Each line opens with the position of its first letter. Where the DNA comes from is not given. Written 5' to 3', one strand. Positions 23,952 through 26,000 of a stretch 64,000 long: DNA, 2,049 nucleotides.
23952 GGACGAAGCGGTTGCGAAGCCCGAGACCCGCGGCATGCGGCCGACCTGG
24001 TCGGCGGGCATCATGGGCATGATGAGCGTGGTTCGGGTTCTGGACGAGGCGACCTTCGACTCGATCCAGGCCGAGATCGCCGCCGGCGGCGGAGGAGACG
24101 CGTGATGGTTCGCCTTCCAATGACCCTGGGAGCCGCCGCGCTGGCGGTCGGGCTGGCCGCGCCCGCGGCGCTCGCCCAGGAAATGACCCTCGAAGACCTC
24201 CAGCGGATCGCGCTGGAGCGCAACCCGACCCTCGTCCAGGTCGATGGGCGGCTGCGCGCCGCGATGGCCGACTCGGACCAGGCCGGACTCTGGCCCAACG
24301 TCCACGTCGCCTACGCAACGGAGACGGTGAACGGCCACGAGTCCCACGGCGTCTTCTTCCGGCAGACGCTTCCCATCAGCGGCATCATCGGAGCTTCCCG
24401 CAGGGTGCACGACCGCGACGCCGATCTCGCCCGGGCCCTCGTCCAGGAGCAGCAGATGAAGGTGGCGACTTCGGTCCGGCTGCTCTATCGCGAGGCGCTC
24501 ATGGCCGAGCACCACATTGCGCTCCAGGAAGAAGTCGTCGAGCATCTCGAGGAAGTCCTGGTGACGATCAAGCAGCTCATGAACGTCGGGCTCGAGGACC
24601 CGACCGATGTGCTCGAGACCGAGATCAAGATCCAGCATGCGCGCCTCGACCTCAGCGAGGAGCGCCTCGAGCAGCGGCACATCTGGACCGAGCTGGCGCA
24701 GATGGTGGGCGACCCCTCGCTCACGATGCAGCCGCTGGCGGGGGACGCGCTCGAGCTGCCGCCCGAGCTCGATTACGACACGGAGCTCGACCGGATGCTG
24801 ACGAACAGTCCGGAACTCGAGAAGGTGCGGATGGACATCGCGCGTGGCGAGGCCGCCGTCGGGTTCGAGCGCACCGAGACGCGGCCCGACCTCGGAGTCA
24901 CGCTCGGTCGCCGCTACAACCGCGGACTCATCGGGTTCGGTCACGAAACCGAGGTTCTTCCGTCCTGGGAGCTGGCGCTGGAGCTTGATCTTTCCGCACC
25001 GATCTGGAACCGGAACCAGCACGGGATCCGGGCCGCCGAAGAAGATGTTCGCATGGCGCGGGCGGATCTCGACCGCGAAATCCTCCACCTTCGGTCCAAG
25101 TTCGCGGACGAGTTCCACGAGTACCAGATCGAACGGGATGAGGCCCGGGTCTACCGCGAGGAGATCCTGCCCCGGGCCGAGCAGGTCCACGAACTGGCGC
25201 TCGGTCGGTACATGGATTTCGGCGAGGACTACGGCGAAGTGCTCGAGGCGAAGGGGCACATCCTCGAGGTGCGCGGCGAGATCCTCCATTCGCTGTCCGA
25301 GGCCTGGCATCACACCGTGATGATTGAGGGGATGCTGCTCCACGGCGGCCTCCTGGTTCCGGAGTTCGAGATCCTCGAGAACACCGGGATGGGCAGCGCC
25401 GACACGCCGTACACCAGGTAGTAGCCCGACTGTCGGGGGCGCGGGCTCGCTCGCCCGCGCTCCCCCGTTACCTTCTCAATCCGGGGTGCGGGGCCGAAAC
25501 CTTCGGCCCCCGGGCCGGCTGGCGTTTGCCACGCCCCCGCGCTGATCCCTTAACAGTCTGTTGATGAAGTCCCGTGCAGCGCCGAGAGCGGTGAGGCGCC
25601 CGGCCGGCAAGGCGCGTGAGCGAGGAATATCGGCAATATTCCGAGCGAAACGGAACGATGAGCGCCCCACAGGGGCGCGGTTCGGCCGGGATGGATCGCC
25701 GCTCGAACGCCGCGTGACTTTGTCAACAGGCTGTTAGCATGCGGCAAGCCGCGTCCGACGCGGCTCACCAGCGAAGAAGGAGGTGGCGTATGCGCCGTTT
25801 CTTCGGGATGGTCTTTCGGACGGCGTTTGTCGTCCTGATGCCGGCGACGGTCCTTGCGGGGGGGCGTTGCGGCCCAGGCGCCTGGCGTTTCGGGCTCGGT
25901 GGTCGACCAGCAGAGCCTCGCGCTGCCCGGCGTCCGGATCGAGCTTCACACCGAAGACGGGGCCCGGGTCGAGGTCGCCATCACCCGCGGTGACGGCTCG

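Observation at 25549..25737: MITE-like ~190-bp element with 22-bp terminal inverted repeats, two copies in inverted orientation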

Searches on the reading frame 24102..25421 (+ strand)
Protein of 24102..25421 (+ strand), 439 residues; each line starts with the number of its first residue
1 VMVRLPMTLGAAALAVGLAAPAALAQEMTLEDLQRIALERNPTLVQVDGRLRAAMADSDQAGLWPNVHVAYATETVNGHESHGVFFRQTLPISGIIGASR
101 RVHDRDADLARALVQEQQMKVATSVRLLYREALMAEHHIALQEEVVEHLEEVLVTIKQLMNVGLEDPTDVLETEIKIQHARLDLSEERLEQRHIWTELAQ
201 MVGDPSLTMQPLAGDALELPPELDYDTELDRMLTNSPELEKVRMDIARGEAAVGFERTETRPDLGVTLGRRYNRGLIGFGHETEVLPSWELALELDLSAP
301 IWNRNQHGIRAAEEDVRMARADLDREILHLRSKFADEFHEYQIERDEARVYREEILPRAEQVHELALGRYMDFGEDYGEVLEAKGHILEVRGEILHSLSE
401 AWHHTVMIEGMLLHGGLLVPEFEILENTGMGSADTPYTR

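Call 27: find_homologous_proteins(query=window:24102-25421:+, max_evalue=1e-30)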
Query window:24102-25421:+ (439 aa): 12 proteins with E <= 1e-30 among 8000 candidates.
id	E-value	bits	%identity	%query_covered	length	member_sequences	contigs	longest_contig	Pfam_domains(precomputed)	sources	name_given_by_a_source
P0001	9.7e-284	959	100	100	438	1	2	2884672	PF02321.24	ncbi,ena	-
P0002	2.7e-177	608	65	95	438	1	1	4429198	PF02321.24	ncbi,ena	-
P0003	2.7e-173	595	64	97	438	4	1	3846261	PF02321.24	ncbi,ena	-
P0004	6.6e-168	577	65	94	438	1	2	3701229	PF02321.24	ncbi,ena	-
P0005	4.7e-152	525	59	99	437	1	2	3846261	PF02321.24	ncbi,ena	-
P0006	6.9e-152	524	60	99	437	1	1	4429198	PF02321.24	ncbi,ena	-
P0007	8.8e-150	517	59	99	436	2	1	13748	PF02321.24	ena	-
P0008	2.0e-131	457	53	93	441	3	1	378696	PF02321.24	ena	-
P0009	8.4e-130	452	54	96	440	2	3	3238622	PF02321.24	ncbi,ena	-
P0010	5.1e-73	265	39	90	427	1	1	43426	PF02321.24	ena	-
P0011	3.3e-57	213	36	93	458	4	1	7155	PF02321.24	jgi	-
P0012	1.0e-47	181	32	89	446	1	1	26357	PF02321.24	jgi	jgi:cobalt-zinc-cadmium efflux system outer membrane protein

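Call 28: find_encoding_contigs(protein=P0001, flank=10000, max_places=4)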
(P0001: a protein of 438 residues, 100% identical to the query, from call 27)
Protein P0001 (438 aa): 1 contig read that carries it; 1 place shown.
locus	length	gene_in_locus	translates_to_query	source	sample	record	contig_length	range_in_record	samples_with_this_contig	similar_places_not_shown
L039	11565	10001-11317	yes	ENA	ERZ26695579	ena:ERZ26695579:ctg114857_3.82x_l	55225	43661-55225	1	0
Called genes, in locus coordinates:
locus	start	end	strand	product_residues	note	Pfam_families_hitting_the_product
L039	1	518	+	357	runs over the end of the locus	PF21783:YNCE (faint), PF22494:choice_anch_I (faint), PF25174:Beta-prop_THOC3, PF10282:Lactonase (weak), PF02239:Cytochrom_D1 (weak)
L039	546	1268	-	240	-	PF00702:Hydrolase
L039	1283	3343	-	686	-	-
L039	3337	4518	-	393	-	PF00155:Aminotran_1_2, PF01212:Beta_elim_lyase (weak), PF01053:Cys_Met_Meta_PP (weak), PF01041:DegT_DnrJ_EryC1 (weak)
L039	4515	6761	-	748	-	PF07719:TPR_2 (faint), PF13174:TPR_6 (faint), PF01464:SLT, PF27553:SLT_superhelical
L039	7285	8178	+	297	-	PF13749:HATPase_c_4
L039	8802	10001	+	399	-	PF00394:Cu-oxidase (faint), PF07731:Cu-oxidase_2 (weak), PF07732:Cu-oxidase_3, PF07731:Cu-oxidase_2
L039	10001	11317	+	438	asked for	PF02321:OEP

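Call 29: find_encoding_contigs(protein=P0002, flank=10000, max_places=4)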
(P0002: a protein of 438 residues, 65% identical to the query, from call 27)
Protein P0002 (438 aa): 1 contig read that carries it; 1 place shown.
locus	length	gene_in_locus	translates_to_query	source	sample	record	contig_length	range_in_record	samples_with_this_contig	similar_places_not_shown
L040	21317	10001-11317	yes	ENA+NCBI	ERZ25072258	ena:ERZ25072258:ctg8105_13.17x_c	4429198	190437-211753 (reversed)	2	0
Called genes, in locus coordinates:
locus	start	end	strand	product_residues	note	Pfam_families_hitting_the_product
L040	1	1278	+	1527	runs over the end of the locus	PF00310:GATase_2, PF04898:Glu_syn_central, PF01645:Glu_synthase, PF01493:GXGXG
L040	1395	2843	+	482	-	PF14691:Fer4_20, PF00070:Pyr_redox (weak), PF00890:FAD_binding_2 (weak), PF01266:DAO (weak), PF07992:Pyr_redox_2, PF12831:FAD_oxidored (weak), PF13450:NAD_binding_8, PF01593:Amino_oxidase, +2 more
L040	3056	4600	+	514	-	PF01590:GAF, PF13185:GAF_2, PF00158:Sigma54_activat, PF14532:Sigma54_activ_2, PF07728:AAA_5, PF25601:AAA_lid_14, PF02954:HTH_8 (weak)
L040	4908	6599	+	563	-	PF01011:PQQ, PF13570:Beta-prop_ACSF4 (faint), PF13360:PQQ_2, PF01011:PQQ, PF13360:PQQ_2 (weak)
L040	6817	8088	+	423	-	PF13173:AAA_14, PF13635:DUF4143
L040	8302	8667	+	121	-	-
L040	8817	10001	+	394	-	PF07731:Cu-oxidase_2 (weak), PF07732:Cu-oxidase_3, PF07731:Cu-oxidase_2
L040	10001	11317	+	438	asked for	PF02321:OEP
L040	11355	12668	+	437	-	PF02321:OEP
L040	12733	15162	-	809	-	PF13620:CarboxypepD_reg, PF13715:CarbopepD_reg_2, PF07715:Plug, PF00593:TonB_dep_Rec_b-barrel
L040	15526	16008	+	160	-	PF01451:LMWPc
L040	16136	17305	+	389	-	PF01694:Rhomboid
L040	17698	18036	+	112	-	PF00543:P-II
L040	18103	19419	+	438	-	PF00909:Ammonium_transp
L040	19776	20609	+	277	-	PF09694:Gcw_chp (weak)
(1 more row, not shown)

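Call 30: find_encoding_contigs(protein=P0003, flank=10000, max_places=4)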
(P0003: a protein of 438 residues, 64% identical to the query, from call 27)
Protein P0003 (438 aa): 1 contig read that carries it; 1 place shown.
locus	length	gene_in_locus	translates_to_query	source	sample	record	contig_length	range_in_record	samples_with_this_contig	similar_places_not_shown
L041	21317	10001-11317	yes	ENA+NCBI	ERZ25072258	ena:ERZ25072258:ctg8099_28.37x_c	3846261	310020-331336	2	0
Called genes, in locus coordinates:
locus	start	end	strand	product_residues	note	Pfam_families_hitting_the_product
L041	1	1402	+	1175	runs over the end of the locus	PF13482:RNase_H_2, PF13604:AAA_30 (faint), PF01443:Viral_helicase1 (faint), PF13086:AAA_11 (weak), PF13087:AAA_12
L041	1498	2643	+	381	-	PF13795:HupE_UreJ_2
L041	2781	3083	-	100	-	PF20584:DUF6787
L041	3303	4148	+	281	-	PF00753:Lactamase_B, PF12706:Lactamase_B_2 (faint)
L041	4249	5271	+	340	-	-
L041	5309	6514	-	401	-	PF08007:JmjC_2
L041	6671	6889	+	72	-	-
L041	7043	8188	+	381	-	PF03929:PepSY_TM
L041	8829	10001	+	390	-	PF07731:Cu-oxidase_2 (weak), PF07732:Cu-oxidase_3, PF07731:Cu-oxidase_2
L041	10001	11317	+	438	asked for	PF02321:OEP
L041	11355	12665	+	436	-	PF02321:OEP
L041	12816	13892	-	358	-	PF00248:Aldo_ket_red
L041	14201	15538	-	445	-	PF00425:Chorismate_bind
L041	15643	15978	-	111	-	PF01740:STAS, PF13466:STAS_2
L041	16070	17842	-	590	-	PF01011:PQQ, PF13360:PQQ_2, PF13570:Beta-prop_ACSF4 (faint), PF13360:PQQ_2, PF01011:PQQ, PF13360:PQQ_2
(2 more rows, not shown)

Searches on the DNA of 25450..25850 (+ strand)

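Call 11: search_rna_families(source=window, start=25450, end=25850, threshold=evalue, max_evalue=10)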
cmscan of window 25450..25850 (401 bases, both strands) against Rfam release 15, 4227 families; matches with E-value up to 10: 4.
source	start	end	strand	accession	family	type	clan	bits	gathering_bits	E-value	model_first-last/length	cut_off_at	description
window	25550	25737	+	RF04104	MIR918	Gene; miRNA;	-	15.4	268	2.1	1-265/265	no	MIR918 microRNA precursor family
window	25576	25604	+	RF01340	CRISPR-DR29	Gene; CRISPR;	-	14.7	39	3.2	1-37/37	no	CRISPR RNA direct repeat element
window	25745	25781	+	RF03024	Rothia-sucC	Cis-reg;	-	12.9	64.5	8.8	15-59/59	no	Rothia-sucC RNA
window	25766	25850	+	RF03136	S10-Clostridia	Cis-reg; leader;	-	11.4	35.1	9.8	1-81/81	no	S10-Clostridia ribosomal protein leader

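Call 48: search_dna_similar(query=window:25549-25737:+, collection=plasmids, mode=distant, max_evalue=0.01, max_rows=30)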
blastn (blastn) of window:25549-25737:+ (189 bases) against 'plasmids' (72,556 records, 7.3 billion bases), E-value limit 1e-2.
Records with a match: 1; places in all: 1; records where one place covers at least 80% of the query: 0.
Best place of each record, by identity: 80-90% 1.
By first word of the organism name: Desulfosarcina 1.
By predicted mobility (MOB-suite, as given by PLSDB): non-mobilizable 1.
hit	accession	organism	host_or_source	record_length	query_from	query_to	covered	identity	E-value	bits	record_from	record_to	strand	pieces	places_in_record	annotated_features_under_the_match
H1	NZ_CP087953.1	Desulfosarcina sp. BuS5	-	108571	44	83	21%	87.8%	4e-3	49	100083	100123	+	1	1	none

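Call 49: get_annotated_region(hit=H1, flank=4000)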
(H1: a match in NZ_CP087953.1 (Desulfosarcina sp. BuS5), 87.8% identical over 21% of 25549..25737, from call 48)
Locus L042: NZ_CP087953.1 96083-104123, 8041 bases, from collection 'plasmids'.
description: Desulfosarcina sp. BuS5 plasmid unnamed1, complete sequence
organism: Desulfosarcina sp. BuS5 (NCBI taxid 933262)
taxonomy: Bacteria; Thermodesulfobacteriota; Desulfobacteria; Desulfobacterales; Desulfosarcinaceae; Desulfosarcina; Desulfosarcina sp. BuS5
host: -; source: -; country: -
typing (MOB-suite, as given by PLSDB): non-mobilizable
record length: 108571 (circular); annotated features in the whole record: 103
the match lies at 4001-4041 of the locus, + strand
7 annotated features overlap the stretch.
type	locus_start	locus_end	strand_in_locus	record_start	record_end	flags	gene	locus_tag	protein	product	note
CDS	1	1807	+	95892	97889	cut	-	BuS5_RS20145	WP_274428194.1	hypothetical protein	-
CDS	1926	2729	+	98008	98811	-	-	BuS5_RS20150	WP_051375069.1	ParA family protein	-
CDS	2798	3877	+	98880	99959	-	-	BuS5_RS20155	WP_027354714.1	hypothetical protein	-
CDS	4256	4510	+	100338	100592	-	-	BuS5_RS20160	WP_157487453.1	hypothetical protein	-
CDS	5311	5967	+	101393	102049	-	-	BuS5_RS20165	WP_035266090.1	DUF1638 domain-containing protein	-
CDS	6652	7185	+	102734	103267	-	-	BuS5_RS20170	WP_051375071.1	isoprenylcysteine carboxylmethyltransferase family protein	-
CDS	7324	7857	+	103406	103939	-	-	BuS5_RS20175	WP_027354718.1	flavodoxin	-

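Call 51: search_with_rna_model(model_id=R1, source=L042, max_evalue=1, show_alignments=2)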
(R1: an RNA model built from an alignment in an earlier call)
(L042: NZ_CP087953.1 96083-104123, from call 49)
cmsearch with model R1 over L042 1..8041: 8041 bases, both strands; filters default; matches with E-value up to 1: 1.
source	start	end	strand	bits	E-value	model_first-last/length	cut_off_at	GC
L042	4011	4075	+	53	3.4e-12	1-64/64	no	0.52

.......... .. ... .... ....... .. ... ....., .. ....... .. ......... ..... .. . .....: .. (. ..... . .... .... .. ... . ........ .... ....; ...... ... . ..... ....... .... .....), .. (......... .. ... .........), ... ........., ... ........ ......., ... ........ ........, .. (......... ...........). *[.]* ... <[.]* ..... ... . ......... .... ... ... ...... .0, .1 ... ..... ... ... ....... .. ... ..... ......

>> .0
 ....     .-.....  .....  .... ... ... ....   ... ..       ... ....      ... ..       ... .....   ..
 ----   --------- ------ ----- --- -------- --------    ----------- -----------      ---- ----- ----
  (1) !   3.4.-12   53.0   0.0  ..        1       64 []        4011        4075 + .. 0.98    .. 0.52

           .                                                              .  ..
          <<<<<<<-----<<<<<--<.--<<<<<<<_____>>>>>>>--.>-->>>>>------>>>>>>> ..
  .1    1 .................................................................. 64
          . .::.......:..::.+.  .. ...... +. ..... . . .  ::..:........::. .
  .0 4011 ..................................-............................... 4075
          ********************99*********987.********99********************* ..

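Call 54: search_with_rna_model(model_id=R1, sources=[L043, L044, L042], max_evalue=1)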
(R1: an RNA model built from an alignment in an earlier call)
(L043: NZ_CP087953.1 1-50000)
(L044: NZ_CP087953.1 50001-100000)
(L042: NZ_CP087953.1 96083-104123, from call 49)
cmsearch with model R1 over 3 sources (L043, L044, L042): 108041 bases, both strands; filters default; matches with E-value up to 1: 1.
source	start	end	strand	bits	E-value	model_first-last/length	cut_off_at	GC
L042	4011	4075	+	53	4.6e-11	1-64/64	no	0.52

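Call 57: search_dna_similar(query=L042:3960-4128:+, collection=plasmids, mode=distant, max_evalue=0.1, max_rows=30)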
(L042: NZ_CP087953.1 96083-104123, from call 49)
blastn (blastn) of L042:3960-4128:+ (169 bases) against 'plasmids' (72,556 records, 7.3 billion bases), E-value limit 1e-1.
Records with a match: 1; places in all: 2; records where one place covers at least 80% of the query: 1.
Best place of each record, by identity: >=99% 1.
By first word of the organism name: Desulfosarcina 1.
By predicted mobility (MOB-suite, as given by PLSDB): non-mobilizable 1.
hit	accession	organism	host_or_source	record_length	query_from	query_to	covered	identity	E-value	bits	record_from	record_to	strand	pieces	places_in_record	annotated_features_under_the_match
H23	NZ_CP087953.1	Desulfosarcina sp. BuS5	-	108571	1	169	100%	100.0%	7e-81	306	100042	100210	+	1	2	none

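Call 62: search_dna_similar(query=window:25547-25586:+, collection=plasmids, mode=distant, max_evalue=10, max_rows=25)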
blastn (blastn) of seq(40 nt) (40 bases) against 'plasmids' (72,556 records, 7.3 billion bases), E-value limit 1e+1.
Records with a match: 61; places in all: 62; records where one place covers at least 80% of the query: 0.
Best place of each record, by identity: >=99% 1; 90-95% 59; 80-90% 1.
By first word of the organism name: Citrobacter 13; Klebsiella 10; Escherichia 10; Enterobacter 10; Salmonella 8; Aeromonas 3; Halomicrococcus 1; Serratia 1; Raoultella 1; Kluyvera 1; and 3 more.
By predicted mobility (MOB-suite, as given by PLSDB): conjugative 51; non-mobilizable 9; mobilizable 1.
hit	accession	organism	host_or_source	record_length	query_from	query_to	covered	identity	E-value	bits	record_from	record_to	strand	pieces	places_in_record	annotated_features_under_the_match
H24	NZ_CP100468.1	Halomicrococcus gelatinilyticus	cell culture,sediment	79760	6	36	78%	83.9%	6e+0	35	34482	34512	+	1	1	glmU: bifunctional sugar-1-phosphate ...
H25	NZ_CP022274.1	Citrobacter freundii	Sediment around river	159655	13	35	57%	91.3%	6e+0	34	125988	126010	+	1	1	PAAR domain-containing protein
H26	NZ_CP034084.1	Klebsiella pneumoniae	Homo sapiens,cell culture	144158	13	35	57%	91.3%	6e+0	34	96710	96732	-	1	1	PAAR domain-containing protein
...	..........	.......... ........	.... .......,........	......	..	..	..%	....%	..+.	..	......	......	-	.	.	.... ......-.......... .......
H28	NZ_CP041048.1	Citrobacter sp. CF971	Homo sapiens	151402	13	35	57%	91.3%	6e+0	34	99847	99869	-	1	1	PAAR domain-containing protein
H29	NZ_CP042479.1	Citrobacter freundii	Homo sapiens,Whole organism,clinical ...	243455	13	35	57%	91.3%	6e+0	34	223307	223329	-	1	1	PAAR domain-containing protein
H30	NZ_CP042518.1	Citrobacter freundii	Whole organism,ARJO bathroom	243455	13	35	57%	91.3%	6e+0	34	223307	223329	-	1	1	PAAR domain-containing protein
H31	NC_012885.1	Aeromonas hydrophila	-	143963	13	35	57%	91.3%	6e+0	34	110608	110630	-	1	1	DUF2235 domain-containing protein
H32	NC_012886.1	Escherichia coli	-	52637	13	35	57%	91.3%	6e+0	34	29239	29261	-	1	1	DUF2235 domain-containing protein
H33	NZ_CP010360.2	Enterobacter roggenkampii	Homo sapiens,Rectal swab,excreted ...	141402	13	35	57%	91.3%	6e+0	34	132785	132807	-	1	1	PAAR domain-containing protein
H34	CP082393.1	Salmonella enterica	animal-swine-market swine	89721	13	35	57%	91.3%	6e+0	34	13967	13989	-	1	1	none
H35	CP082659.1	Salmonella enterica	Chicken legs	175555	13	35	57%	91.3%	6e+0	34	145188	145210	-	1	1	DUF2235 domain-containing protein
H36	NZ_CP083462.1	Aeromonas veronii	-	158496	13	35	57%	91.3%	6e+0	34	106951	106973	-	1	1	PAAR domain-containing protein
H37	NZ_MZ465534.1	Klebsiella pneumoniae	-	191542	13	35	57%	91.3%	6e+0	34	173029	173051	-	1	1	PAAR domain-containing protein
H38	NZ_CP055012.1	Klebsiella quasipneumoniae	Shek Wu Hui WWTPs_72 WWTPs effluent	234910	13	35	57%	91.3%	6e+0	34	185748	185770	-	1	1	PAAR domain-containing protein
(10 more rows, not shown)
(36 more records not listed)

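Call 81: search_rna_families(source=L042, start=3930, end=4160, threshold=evalue, max_evalue=10)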
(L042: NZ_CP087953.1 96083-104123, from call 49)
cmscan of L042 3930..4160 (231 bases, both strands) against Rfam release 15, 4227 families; matches with E-value up to 10: 6.
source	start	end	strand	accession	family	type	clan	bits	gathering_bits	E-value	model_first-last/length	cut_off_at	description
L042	3987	4100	+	RF03679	MIR2084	Gene; miRNA;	-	25.8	100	0.0013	1-107/107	no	MIR2084 microRNA precursor family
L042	4009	4077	+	RF03604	mir-5728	Gene; miRNA;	-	15.4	100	3.1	1-84/84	no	mir-5728 microRNA precursor family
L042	4023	4059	+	RF04352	Plastid-psbA-4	Cis-reg;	CL00153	15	56.8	6.6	1-61/61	no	Plastid-psbA-4 3UTR RNA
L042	3996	4068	+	RF02973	Enterococcus-1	Gene; sRNA;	-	11.3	71.4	7.2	1-152/152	no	Enterococcus-1 RNA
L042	3991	4099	+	RF01241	SNORA81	Gene; snRNA; snoRNA; HACA-box;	-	11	45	9.5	1-179/179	no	Small nucleolar RNA SNORA81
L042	4026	4059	+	RF02503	Atu_C9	Gene; sRNA;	-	8.7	40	2.4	163-192/192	no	Rhizobiales sRNA Atu_C9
